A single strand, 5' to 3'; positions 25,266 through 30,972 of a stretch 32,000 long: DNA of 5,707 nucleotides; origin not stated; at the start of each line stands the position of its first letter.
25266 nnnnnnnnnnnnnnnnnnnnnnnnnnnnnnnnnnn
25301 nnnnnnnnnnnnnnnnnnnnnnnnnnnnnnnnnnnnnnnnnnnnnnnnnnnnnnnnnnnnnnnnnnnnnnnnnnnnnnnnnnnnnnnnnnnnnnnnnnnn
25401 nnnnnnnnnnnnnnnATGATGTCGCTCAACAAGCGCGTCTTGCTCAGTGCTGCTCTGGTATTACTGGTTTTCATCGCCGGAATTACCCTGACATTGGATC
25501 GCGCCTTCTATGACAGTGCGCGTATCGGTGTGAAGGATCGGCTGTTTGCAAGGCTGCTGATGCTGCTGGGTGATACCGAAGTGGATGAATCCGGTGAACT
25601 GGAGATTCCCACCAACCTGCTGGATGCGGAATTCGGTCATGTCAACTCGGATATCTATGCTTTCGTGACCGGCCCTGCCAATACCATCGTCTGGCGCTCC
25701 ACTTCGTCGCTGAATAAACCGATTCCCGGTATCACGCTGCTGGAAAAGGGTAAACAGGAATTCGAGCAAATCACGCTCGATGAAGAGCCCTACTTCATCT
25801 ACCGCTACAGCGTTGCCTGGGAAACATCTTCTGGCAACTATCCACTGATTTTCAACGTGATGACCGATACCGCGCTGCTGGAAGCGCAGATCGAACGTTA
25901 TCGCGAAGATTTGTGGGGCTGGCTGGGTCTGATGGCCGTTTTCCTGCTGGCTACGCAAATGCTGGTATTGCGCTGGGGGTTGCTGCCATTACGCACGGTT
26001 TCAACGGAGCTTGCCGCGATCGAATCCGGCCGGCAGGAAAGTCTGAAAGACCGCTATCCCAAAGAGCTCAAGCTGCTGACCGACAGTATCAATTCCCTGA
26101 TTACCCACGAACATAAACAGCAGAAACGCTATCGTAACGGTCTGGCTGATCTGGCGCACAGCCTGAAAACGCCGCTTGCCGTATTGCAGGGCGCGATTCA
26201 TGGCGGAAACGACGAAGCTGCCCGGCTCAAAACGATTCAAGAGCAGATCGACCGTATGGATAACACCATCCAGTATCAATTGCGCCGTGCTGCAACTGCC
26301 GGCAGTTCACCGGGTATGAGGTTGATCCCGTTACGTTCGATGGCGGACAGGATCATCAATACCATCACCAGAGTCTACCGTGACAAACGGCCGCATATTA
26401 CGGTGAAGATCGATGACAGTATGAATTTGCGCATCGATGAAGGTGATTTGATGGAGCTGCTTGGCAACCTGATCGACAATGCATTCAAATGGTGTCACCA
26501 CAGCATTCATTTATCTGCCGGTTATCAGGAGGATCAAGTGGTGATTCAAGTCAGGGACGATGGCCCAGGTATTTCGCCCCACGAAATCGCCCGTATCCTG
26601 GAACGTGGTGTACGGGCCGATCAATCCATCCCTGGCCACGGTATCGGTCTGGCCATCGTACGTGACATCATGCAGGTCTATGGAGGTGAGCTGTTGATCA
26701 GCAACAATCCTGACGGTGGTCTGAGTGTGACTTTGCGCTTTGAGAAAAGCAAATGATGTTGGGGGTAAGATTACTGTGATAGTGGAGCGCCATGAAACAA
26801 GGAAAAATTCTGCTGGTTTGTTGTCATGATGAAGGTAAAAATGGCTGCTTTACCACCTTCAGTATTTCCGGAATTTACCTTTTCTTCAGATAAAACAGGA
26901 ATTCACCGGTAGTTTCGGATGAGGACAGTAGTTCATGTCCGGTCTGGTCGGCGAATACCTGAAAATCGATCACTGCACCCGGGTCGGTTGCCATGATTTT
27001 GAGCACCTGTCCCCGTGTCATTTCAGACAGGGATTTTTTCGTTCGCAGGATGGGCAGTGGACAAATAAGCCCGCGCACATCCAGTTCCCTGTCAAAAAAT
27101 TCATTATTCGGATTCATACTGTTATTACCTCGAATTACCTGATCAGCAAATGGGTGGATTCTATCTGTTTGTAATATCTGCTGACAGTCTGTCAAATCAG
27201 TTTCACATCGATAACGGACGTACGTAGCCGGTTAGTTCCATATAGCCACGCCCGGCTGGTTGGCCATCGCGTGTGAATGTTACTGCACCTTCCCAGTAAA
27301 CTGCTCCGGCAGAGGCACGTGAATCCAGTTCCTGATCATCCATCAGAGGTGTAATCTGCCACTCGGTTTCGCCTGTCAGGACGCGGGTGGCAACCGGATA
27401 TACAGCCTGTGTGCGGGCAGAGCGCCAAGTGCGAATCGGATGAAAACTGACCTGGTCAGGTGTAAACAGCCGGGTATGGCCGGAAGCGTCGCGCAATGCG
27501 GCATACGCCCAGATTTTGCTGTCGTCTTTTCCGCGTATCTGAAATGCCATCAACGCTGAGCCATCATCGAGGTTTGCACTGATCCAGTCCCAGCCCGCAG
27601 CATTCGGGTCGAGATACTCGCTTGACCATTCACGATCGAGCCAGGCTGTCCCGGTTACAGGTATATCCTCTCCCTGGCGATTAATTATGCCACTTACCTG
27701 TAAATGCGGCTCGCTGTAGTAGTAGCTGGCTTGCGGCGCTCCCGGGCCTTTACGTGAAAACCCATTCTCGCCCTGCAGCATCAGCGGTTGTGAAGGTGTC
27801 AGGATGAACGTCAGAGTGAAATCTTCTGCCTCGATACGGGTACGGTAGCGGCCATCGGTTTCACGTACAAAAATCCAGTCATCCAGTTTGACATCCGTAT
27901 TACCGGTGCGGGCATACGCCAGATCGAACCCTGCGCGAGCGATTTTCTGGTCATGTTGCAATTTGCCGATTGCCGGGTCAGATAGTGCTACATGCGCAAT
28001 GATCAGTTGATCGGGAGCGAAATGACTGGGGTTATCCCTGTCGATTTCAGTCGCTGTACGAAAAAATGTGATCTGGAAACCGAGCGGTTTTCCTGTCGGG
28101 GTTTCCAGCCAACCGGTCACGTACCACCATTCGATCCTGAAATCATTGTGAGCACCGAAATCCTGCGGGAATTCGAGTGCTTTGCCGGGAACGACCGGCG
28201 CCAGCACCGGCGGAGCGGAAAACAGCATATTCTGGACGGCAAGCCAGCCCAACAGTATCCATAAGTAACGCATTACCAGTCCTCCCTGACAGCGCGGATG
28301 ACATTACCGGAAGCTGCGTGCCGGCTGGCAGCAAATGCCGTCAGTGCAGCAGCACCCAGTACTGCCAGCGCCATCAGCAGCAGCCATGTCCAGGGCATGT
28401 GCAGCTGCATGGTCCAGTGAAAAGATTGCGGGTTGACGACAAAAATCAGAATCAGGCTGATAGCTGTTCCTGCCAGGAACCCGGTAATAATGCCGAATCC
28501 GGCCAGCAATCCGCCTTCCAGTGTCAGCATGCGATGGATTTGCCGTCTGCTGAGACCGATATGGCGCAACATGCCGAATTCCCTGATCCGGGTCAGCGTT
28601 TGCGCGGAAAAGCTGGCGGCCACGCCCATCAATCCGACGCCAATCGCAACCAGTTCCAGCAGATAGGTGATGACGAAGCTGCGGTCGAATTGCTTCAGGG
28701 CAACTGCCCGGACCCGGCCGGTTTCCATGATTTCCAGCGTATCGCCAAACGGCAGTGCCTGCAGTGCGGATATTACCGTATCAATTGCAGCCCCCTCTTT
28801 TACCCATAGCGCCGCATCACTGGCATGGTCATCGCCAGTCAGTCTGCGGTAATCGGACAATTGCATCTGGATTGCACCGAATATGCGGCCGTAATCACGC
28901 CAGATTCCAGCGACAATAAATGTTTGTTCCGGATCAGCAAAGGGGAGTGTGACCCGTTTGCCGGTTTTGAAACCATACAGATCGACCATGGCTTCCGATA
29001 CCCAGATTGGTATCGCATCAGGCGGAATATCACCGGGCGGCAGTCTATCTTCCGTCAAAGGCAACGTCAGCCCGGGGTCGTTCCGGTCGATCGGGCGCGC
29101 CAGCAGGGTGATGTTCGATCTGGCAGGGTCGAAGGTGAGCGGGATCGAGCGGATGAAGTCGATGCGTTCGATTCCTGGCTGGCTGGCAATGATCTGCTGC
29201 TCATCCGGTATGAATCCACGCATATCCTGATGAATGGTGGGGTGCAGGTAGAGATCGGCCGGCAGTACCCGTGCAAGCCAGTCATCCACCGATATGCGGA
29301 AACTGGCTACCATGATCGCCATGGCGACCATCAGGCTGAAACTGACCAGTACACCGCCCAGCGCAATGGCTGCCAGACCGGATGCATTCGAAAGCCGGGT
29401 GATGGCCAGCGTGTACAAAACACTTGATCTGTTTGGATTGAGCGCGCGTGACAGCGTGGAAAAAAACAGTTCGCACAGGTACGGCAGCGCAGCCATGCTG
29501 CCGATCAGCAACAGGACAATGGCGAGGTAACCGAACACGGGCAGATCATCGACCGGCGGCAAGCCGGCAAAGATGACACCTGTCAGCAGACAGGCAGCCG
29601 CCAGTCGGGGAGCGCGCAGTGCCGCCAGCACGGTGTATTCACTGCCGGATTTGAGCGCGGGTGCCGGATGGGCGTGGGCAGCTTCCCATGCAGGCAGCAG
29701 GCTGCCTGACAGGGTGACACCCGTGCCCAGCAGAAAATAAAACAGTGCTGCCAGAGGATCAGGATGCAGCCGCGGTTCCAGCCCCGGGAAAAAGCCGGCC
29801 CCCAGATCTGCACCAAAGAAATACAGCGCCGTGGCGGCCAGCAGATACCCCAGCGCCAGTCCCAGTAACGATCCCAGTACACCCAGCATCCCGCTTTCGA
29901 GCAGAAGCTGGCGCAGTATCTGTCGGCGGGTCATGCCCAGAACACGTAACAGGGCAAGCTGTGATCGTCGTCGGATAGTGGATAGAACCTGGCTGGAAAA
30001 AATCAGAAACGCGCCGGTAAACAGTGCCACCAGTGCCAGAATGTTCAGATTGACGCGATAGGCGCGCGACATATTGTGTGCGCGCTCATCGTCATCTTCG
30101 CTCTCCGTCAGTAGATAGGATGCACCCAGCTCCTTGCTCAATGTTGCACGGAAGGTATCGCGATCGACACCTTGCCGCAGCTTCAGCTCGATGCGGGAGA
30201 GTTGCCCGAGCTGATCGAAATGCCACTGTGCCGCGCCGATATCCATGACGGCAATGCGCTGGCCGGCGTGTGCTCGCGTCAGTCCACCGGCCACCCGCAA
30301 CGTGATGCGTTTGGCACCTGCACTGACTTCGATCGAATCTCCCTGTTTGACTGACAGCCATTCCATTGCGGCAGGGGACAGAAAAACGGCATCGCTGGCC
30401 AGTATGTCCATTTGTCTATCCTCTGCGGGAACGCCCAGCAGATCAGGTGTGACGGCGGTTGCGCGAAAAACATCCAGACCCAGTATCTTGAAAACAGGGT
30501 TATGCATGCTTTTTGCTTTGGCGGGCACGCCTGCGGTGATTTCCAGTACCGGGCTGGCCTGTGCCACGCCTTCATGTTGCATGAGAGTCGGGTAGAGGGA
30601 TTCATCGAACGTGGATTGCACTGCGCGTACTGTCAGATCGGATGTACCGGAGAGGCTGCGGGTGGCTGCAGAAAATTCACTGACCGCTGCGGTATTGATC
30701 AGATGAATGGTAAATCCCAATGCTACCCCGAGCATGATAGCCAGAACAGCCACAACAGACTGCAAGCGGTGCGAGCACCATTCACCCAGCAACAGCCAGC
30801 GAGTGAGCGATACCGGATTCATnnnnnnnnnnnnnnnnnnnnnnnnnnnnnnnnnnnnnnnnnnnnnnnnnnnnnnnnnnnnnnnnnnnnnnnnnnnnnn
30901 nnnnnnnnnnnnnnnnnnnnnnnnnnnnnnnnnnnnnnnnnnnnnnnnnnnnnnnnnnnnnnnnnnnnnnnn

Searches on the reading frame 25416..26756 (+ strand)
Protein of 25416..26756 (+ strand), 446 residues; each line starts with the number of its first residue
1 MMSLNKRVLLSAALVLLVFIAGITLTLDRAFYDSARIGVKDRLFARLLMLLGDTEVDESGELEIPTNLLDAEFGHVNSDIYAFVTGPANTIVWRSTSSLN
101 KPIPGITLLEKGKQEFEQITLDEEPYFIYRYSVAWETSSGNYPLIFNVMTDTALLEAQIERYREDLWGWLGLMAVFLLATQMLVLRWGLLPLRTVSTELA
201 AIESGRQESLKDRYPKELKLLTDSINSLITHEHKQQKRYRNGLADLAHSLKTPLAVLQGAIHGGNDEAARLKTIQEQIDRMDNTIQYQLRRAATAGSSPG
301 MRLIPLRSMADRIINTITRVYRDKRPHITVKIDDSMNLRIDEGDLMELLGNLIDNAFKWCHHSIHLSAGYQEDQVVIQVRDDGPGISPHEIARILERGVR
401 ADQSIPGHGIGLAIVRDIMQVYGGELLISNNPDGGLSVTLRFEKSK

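Call 5: search_protein_families(library=pfam, proteins=[window:25416-26756:+], max_evalue=0.01)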
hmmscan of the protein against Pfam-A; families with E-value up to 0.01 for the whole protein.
window:25416-26756:+ (446 aa): 5 families
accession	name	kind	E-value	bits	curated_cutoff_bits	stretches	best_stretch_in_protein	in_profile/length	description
PF02518.31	HATPase_c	-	4.3e-20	72.7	26.4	1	341-444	2-109/111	Histidine kinase-, DNA gyrase B-, and HSP90-like ATPase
PF14501.12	HATPase_c_5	-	6.1e-07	29.7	22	1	342-431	3-91/102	GHKL domain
PF00512.31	HisKA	-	1e-06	29.1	26.9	1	243-286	6-55/66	His Kinase A (phospho-acceptor) domain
PF13581.12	HATPase_c_2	-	3.6e-06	27.4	27.4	1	347-421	38-111/127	Histidine kinase-like ATPase domain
PF13589.12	HATPase_c_3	-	0.0054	17.2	25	0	351-396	9-55/137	Histidine kinase-, DNA gyrase B-, and HSP90-like ATPase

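Call 6: search_protein_families(library=ncbifam, proteins=[window:25416-26756:+], max_evalue=0.01)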
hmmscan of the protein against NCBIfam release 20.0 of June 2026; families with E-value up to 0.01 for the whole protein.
window:25416-26756:+ (446 aa): 79 families (the best 25 are shown)
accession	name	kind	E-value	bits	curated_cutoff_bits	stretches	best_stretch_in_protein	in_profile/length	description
NF008077.0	PRK10815.1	equivalog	2.3e-59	201.4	497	1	122-444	150-480/488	two-component system sensor histidine kinase PhoQ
NF008312.0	PRK11100.1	equivalog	1e-30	107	356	1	153-444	171-474/477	two-component system sensor histidine kinase CreC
TIGR02966.1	phoR_proteo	equivalog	1.3e-30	106.6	334.2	1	232-438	107-329/333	phosphate regulon sensor histidine kinase PhoR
TIGR01386.1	cztS_silS_copS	subfamily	3.1e-29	102.3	292.55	1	8-442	10-456/457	heavy metal sensor histidine kinase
NF012163.2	BaeS_SmeS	equivalog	5.9e-29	101.3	500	1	173-442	179-456/457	sensor histidine kinase efflux regulator BaeS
NF007664.1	PRK10337.1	equivalog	2.5e-28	98.9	475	1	164-441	155-441/442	quorum sensing histidine kinase QseC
NF007898.0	PRK10604.1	equivalog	7.6e-26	91.2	478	1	218-443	198-422/433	two-component system sensor histidine kinase RstB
NF007004.0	PRK09467.1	equivalog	2.2e-25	89.4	415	1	172-443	164-435/440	two-component system sensor histidine kinase EnvZ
NF008025.0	PRK10755.1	equivalog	5.1e-25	87.9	314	1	173-445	76-357/362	two-component system sensor histidine kinase PmrB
NF007837.0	PRK10549.1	equivalog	2.8e-24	85.6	603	1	210-443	211-457/466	envelope stress sensor histidine kinase BaeS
NF046044.1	PnpS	equivalog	5.6e-24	84.9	400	1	229-441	160-388/390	two-component system histidine kinase PnpS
NF007007.0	PRK09470.1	equivalog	1.5e-21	76.8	486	1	173-441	175-456/463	envelope stress sensor histidine kinase CpxA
NF008235.0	PRK11006.1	equivalog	3.3e-21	75.7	390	1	229-435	194-414/431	phosphate regulon sensor histidine kinase PhoR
NF033092.0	HK_WalK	equivalog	7.2e-21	74.4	725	1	229-440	362-590/594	cell wall metabolism sensor histidine kinase WalK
NF007793.0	PRK10490.1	equivalog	2.3e-20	72.3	1123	1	235-441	659-879/895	two-component system sensor histidine kinase KdpD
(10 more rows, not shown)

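Call 39: search_solved_structures(query=window:25416-26756:+, max_evalue=0.00001)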
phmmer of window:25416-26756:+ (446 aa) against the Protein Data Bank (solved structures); distinct sequences matched with E-value up to 0.00001: 31.
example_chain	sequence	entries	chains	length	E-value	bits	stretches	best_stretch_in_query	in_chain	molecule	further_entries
3cgy_A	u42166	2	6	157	2e-25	92.5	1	302-441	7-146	Virulence sensor histidine kinase phoQ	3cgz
1id0_A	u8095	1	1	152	2.3e-22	82.4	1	303-442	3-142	PHOQ HISTIDINE KINASE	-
4biu_A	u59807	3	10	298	5.4e-16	61.4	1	205-440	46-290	SENSOR PROTEIN CPXA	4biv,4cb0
4biw_A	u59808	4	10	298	7.4e-16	61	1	205-440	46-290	SENSOR PROTEIN CPXA | Sensor histidine kinase CpxA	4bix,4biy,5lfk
4biz_A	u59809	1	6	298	7e-15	57.8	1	205-440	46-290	SENSOR PROTEIN CPXA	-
4cti_A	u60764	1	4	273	1.5e-14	56.6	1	217-439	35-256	OSMOLARITY SENSOR PROTEIN ENVZ, AF1503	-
6lgq_C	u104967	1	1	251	2.8e-14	55.8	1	236-437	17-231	Histidine kinase KdpD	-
4kp4_A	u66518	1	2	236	4.4e-13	51.8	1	243-439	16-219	Osmolarity sensor protein EnvZ, Histidine kinase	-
3jz3_A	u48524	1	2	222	1.1e-12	50.6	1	240-438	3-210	Sensor protein qseC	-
5c93_A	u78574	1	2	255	3.1e-12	49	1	231-431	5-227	Histidine kinase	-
4u7n_A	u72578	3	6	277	3.3e-12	48.9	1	230-431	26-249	Histidine protein kinase sensor protein | Histidine kinase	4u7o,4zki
1bxd_A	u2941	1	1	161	7.2e-12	47.8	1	334-439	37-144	PROTEIN (OSMOLARITY SENSOR PROTEIN (ENVZ))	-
9epn_A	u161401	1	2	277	1.6e-11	46.7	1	183-426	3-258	Sensor histidine kinase HprS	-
3sl2_A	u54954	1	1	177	4.5e-11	45.2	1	332-440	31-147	Sensor histidine kinase yycG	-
4jas_A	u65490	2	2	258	2.5e-10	42.8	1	241-431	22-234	Histidine kinase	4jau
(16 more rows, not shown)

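Call 77: find_homologous_proteins(query=window:25416-26756:+, max_evalue=1e-40)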
Query window:25416-26756:+ (446 aa): 7252 proteins with E <= 1e-40 among 8000 candidates; the best 120 are listed.
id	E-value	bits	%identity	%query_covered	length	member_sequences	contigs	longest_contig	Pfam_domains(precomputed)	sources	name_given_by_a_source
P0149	1.7e-290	981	99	100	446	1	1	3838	PF26769.1,PF13581.13,PF02518.32,PF00512.32,PF14501.13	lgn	-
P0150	5.6e-281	949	96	100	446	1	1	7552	PF26769.1,PF13581.13,PF02518.32,PF00512.32,PF14501.13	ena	-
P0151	1.5e-280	948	96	100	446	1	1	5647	PF26769.1,PF13581.13,PF02518.32,PF00512.32,PF14501.13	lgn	-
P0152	2.0e-279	944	96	100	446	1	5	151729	PF26769.1,PF13581.13,PF02518.32,PF00512.32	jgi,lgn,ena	-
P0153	1.4e-276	935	94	100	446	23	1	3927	PF26769.1,PF13581.13,PF02518.32,PF00512.32,PF14501.13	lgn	-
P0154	1.2e-272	922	93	100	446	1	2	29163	PF26769.1,PF02518.32,PF00512.32,PF14501.13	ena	-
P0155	5.1e-271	917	93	100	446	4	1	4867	PF26769.1,PF02518.32,PF00512.32,PF14501.13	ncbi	-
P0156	5.0e-262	887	90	100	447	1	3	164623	PF26769.1,PF02518.32,PF00512.32,PF14501.13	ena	-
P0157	3.6e-257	871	89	100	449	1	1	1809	PF26769.1,PF13581.13,PF02518.32,PF14501.13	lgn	-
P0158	2.0e-252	855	85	100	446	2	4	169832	PF26769.1,PF13581.13,PF02518.32,PF00512.32,PF14501.13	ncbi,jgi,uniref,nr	ncbi:ATP-binding protein [Nitrosomonas sp.]|uniref:ATP-binding protein n=1 Tax=Nitrosomonas sp. TaxI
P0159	7.3e-252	853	85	100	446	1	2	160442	PF26769.1,PF13581.13,PF02518.32,PF00512.32,PF14501.13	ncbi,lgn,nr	ncbi:MAG: GHKL domain-containing protein [Proteobacteria bacterium]|nr:GHKL domain-containing protei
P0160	2.2e-251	852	84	100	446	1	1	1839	PF26769.1,PF13581.13,PF02518.32,PF00512.32,PF14501.13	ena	-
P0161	5.3e-251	851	85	100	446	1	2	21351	PF26769.1,PF13581.13,PF02518.32,PF00512.32,PF14501.13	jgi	jgi:two-component system sensor histidine kinase PhoQ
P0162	1.2e-250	849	85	100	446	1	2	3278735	PF26769.1,PF13581.13,PF02518.32,PF00512.32,PF14501.13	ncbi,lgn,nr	ncbi:MAG: GHKL domain-containing protein [Gammaproteobacteria bacterium]|nr:GHKL domain-containing p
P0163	1.7e-250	849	85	100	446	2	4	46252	PF26769.1,PF13581.13,PF02518.32,PF00512.32,PF14501.13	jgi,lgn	-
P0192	1.5e-227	773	77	100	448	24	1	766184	PF26769.1,PF13581.13,PF02518.32,PF00512.32,PF14501.13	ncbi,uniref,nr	ncbi:ATP-binding protein [Nitrosomonas ureae]|uniref:histidine kinase n=1 Tax=Nitrosomonas ureae Tax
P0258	3.4e-199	680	69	100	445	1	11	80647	PF26769.1,PF02518.32,PF00512.32,PF14501.13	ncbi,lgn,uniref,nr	ncbi:GHKL domain-containing protein [Nitrosomonas sp. JL21]|uniref:ATP-binding protein n=1 Tax=Nitro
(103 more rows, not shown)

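Call 78: find_encoding_contigs(protein=P0192, flank=3500, max_places=1)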
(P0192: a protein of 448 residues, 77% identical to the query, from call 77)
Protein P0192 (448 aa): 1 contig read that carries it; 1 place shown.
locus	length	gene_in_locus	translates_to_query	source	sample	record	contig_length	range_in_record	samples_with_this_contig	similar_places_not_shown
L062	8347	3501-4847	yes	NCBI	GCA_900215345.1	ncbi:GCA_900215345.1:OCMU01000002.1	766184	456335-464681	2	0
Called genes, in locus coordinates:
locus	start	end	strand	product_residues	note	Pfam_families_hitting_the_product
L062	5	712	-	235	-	-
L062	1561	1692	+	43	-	-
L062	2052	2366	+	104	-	-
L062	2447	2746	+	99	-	-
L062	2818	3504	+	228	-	PF00072:Response_reg, PF00486:Trans_reg_C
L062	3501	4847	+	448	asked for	PF26769:HAMP_PhoQ, PF00512:HisKA (weak), PF13581:HATPase_c_2 (faint), PF02518:HATPase_c, PF14501:HATPase_c_5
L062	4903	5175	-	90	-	PF01169:GDT1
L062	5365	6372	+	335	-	PF08240:ADH_N, PF00107:ADH_zinc_N, PF13602:ADH_zinc_N_2 (weak)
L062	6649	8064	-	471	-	PF00270:DEAD, PF04851:ResIII, PF00271:Helicase_C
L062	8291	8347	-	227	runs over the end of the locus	PF03264:Cytochrom_NNT, PF14522:Cytochrome_C7 (faint), PF22113:Mtrc-MtrF_II-IV_dom (faint)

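Call 79: find_encoding_contigs(protein=P0258, flank=3500, max_places=1)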
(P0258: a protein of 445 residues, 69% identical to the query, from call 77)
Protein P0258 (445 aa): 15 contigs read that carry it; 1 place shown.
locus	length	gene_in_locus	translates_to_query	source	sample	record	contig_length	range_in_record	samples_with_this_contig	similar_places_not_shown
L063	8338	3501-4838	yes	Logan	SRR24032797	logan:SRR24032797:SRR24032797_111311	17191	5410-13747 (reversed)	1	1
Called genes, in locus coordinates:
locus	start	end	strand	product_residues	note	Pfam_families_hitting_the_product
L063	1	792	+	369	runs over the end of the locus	PF00696:AA_kinase, PF01472:PUA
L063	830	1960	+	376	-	PF07786:HGSNAT_cat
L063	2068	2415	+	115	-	-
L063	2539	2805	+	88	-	PF03413:PepSY (weak)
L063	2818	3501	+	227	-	PF00072:Response_reg, PF00486:Trans_reg_C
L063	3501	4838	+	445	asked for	PF26769:HAMP_PhoQ, PF00512:HisKA (weak), PF02518:HATPase_c, PF14501:HATPase_c_5 (weak)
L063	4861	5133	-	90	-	PF01169:GDT1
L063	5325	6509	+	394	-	PF00072:Response_reg, PF00196:GerE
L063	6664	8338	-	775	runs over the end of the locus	PF00092:VWA (weak)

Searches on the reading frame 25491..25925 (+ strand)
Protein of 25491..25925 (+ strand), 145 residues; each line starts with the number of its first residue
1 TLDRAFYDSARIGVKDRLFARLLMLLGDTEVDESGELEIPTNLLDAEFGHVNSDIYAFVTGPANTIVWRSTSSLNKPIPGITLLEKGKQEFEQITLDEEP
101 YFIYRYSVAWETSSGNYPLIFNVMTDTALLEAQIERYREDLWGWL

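Call 71: search_solved_structures(query=window:25491-25925:+, max_evalue=10, show_alignments=2)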
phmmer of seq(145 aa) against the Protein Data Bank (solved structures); distinct sequences matched with E-value up to 10: 1.
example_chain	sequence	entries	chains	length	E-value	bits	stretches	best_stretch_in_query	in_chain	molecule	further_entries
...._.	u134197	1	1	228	1.8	11.6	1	47-72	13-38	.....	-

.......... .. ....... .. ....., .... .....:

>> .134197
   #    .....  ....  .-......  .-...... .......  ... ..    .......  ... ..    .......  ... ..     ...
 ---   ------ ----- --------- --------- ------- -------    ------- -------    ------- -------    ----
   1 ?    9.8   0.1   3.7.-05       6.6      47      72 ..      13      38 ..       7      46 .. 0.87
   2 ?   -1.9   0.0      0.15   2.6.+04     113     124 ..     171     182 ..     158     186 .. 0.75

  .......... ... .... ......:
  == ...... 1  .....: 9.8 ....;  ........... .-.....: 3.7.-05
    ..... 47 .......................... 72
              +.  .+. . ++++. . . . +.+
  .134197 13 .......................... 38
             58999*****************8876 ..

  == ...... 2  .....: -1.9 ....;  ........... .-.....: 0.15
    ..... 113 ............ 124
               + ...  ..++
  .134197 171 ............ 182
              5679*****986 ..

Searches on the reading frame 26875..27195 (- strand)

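Call 5: search_protein_families(library=pfam, proteins=[window:26875-27195:-], max_evalue=0.01)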
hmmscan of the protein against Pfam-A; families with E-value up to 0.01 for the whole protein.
window:26875-27195:- (106 aa): 2 families
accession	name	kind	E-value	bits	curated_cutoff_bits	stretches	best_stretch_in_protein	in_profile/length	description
PF01206.22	TusA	-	1.2e-22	79.9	28.6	1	36-105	1-70/70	Sulfurtransferase TusA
PF09347.15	DUF1989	-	0.0075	16.4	27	1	57-96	11-50/168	Domain of unknown function (DUF1989)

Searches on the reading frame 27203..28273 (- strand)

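Call 5: search_protein_families(library=pfam, proteins=[window:27203-28273:-], max_evalue=0.01)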
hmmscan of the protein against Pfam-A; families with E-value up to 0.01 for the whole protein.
window:27203-28273:- (356 aa): 2 families
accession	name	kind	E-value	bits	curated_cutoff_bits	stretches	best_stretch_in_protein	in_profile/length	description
PF07143.17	CrtC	-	2.6e-58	197.8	22.5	1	47-218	1-168/168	CrtC N-terminal lipocalin domain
PF17186.10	Lipocalin_9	-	1.1e-41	142.5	26.2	1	221-350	1-131/131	Lipocalin-like domain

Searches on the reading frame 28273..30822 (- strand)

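Call 68: search_protein_families(library=pfam, proteins=[window:28273-30822:-], max_evalue=0.00001)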
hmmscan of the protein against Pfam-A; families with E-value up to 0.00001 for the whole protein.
window:28273-30822:- (849 aa): 2 families
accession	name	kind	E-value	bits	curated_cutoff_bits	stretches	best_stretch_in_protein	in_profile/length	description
PF02687.27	FtsX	-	3.8e-31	108.1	25.5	2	261-386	2-120/120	FtsX-like permease C-terminal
PF12704.14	MacB_PCD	-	4.5e-14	53.7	27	1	22-228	1-204/207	MacB-like periplasmic core domain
